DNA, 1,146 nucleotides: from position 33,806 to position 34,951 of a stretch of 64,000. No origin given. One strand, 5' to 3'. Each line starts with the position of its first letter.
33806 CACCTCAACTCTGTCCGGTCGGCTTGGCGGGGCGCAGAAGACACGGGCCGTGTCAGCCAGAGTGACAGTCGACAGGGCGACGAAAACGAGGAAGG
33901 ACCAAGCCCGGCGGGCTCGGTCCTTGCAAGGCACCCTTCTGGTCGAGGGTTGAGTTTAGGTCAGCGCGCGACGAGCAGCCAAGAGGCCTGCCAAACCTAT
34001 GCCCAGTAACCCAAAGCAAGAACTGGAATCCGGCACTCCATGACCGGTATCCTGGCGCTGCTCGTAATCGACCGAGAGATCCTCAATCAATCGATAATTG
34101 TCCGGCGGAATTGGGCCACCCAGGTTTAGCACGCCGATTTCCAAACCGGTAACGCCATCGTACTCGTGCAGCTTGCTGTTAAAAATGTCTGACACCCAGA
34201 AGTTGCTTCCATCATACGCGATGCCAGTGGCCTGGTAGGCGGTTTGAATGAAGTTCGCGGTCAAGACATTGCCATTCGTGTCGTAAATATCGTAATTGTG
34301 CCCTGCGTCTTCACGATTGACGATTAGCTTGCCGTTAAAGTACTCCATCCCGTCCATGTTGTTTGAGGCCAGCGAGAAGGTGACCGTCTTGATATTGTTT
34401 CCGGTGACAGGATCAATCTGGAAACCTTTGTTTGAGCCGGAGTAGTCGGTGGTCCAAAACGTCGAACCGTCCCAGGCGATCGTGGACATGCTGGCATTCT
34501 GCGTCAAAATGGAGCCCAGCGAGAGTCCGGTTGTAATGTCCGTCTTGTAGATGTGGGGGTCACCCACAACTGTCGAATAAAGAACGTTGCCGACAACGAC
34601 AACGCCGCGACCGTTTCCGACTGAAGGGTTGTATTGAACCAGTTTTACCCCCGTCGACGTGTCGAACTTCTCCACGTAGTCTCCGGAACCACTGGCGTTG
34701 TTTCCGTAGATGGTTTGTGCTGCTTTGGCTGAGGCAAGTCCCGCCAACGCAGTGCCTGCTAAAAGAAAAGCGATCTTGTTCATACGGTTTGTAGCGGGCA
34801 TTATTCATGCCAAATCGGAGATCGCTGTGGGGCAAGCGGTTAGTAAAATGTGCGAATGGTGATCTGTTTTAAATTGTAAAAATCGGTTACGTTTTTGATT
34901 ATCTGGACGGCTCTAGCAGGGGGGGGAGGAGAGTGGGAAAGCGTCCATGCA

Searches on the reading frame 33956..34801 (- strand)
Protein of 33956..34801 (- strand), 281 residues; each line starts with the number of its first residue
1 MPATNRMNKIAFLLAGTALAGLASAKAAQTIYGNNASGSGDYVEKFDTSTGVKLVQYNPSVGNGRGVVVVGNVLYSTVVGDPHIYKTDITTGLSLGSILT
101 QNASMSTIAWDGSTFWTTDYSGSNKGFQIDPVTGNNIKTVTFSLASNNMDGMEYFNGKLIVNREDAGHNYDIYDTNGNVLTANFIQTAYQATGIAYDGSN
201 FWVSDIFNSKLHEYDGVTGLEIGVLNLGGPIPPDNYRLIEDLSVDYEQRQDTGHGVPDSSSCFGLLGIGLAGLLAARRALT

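Call 63: search_protein_families(library=pfam, proteins=[window:33956-34801:-], max_evalue=0.0001)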
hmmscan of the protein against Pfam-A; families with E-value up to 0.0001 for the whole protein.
window:33956-34801:- (281 aa): 1 family
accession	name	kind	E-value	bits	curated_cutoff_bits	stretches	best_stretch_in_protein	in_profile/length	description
PF18205.6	VPDSG-CTERM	-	4.3e-07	30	25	1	255-278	1-24/26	VPDSG-CTERM motif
